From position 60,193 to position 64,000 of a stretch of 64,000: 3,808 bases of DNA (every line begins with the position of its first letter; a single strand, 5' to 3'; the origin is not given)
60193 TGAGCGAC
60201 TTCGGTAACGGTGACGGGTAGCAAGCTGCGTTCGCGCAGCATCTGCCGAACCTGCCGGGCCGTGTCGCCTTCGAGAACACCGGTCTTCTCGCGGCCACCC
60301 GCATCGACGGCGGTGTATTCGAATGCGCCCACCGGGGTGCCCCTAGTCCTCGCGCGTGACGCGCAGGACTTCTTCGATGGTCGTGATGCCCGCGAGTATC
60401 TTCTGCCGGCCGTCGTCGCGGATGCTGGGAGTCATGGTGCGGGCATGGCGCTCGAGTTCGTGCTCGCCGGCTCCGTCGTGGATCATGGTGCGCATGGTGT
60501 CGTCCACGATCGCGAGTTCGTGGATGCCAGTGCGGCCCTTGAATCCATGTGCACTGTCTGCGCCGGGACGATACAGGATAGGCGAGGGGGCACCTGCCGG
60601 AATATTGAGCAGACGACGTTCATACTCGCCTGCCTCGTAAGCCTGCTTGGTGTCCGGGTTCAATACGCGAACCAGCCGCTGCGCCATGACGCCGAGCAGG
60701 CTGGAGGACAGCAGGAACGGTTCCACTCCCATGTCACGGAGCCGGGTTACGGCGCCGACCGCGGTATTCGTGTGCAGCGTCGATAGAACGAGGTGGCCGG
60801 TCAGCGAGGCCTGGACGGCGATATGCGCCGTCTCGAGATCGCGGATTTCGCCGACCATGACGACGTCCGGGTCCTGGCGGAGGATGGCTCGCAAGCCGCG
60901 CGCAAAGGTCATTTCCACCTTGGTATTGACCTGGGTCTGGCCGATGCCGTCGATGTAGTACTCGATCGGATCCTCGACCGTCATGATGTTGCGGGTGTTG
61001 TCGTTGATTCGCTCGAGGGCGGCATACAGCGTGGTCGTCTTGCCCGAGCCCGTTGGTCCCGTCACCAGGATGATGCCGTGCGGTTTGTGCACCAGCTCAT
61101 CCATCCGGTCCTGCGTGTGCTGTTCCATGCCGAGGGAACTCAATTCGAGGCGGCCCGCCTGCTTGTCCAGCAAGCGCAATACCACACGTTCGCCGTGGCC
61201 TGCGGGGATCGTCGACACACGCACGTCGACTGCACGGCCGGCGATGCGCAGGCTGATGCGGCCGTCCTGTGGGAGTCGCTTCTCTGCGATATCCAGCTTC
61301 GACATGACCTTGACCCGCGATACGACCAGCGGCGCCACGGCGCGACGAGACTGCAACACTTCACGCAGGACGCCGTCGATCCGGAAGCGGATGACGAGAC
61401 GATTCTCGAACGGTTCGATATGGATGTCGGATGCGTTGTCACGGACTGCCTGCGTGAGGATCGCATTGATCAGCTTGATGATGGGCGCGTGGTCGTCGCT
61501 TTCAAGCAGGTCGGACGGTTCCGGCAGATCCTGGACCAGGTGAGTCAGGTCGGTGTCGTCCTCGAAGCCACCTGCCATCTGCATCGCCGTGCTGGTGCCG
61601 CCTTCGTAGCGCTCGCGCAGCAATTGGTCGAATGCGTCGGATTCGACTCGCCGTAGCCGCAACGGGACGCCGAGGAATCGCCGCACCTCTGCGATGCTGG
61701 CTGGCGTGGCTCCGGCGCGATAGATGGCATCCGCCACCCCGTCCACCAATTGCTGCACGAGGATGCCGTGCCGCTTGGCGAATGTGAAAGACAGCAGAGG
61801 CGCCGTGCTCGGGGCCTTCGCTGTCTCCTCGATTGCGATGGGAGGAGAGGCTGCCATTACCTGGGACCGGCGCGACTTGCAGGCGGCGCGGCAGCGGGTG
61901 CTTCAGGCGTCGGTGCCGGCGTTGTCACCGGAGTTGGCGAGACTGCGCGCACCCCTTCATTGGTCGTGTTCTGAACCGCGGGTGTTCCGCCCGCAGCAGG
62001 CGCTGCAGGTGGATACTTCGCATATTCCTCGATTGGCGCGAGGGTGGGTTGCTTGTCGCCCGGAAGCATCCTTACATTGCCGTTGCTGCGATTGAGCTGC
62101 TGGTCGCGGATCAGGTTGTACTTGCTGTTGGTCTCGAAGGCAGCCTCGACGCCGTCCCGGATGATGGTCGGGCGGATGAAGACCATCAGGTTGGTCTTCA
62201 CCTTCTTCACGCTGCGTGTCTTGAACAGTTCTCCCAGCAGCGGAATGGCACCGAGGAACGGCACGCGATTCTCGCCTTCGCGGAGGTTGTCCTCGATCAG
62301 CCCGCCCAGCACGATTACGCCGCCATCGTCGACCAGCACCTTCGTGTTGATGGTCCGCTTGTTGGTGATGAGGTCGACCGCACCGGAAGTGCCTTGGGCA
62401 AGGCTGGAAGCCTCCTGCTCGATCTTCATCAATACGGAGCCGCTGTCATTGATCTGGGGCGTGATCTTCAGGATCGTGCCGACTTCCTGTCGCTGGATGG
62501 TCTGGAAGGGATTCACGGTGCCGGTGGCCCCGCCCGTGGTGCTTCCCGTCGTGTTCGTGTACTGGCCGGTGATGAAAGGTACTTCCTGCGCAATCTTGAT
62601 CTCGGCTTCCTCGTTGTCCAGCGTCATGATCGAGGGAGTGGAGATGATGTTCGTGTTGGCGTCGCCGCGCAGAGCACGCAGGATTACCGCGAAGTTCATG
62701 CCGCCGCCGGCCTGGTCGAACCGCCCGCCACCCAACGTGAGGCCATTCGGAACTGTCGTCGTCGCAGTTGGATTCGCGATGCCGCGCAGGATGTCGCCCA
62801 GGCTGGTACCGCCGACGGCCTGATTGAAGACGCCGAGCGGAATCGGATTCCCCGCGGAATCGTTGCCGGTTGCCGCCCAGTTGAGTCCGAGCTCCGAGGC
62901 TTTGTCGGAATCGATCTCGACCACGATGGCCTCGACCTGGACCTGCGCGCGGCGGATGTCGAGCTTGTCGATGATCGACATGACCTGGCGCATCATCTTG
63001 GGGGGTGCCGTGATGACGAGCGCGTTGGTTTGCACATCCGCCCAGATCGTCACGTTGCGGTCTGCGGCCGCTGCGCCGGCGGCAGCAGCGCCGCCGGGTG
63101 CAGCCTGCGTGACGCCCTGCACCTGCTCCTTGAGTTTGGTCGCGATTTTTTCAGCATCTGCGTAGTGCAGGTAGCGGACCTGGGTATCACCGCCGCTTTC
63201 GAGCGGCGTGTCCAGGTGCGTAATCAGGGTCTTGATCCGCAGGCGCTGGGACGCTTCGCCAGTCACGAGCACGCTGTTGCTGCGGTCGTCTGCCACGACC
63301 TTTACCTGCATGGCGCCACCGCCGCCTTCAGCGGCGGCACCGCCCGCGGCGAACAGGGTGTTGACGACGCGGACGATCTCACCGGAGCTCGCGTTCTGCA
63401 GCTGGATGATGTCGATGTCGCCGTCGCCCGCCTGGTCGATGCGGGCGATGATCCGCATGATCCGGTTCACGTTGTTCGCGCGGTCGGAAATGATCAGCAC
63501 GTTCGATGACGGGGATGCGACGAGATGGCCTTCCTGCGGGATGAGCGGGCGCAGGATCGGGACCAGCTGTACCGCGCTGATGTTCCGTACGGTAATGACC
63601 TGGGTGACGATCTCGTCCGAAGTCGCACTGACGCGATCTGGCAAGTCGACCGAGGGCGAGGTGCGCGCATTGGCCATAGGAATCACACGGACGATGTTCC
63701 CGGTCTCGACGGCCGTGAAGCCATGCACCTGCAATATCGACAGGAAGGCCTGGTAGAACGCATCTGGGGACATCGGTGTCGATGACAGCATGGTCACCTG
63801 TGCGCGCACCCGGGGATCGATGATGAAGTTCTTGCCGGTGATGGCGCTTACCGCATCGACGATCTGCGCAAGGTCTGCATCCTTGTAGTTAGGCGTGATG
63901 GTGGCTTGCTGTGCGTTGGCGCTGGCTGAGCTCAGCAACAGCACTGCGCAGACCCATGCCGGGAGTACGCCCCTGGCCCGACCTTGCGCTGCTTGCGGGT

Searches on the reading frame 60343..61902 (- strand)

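Call 78: search_protein_families(library=pfam, proteins=[window:60343-61902:-], max_evalue=0.0001)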
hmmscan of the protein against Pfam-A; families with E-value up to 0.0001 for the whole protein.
window:60343-61902:- (519 aa): 3 families
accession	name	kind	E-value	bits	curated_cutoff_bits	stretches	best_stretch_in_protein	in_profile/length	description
PF00437.27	T2SSE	-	7.3e-149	495.9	24.9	1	135-514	2-370/370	Type II/IV secretion system protein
PF22341.1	GSPE_N1E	-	2.2e-17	63.3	27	1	37-99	2-64/64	GSPII protein E, N1E domain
PF25199.1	nSTAND_NTPase5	-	1.2e-05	25.7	34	1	259-314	24-81/145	Novel STAND NTPase 5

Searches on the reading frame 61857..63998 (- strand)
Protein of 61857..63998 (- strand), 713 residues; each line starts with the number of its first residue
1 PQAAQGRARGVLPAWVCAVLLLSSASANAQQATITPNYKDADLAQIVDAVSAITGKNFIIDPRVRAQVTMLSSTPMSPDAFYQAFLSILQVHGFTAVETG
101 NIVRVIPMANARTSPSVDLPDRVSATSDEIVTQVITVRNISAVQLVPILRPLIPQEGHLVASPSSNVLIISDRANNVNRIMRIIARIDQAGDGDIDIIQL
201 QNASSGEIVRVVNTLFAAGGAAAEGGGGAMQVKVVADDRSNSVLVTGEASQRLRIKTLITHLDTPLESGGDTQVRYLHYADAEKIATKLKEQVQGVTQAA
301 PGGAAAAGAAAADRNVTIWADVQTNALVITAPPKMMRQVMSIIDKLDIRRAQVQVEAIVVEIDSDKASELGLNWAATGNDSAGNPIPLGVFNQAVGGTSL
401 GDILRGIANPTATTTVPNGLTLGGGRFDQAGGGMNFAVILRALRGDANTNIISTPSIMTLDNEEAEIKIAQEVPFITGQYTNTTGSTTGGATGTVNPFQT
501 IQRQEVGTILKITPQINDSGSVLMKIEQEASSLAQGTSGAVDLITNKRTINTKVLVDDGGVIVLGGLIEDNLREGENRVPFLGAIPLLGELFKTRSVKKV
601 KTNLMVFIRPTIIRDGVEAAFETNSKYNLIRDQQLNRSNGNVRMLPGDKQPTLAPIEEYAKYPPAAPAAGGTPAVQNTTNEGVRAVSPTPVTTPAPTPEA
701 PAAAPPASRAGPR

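Call 78: search_protein_families(library=pfam, proteins=[window:61857-63998:-], max_evalue=0.0001)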
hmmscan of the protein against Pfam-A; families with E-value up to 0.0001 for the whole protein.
window:61857-63998:- (713 aa): 3 families
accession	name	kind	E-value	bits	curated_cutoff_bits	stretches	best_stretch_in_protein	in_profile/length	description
PF00263.26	Secretin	-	8.5e-49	165.8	27.5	1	442-614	1-169/169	Bacterial type II and III secretion system protein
PF03958.22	Secretin_N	-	8.9e-41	138.4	28.2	3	272-352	1-69/69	Bacterial type II/III secretion system short domain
PF21305.2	type_II_gspD_N0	-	1.5e-28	98.9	27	1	37-105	2-71/71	GspD-like, N0 domain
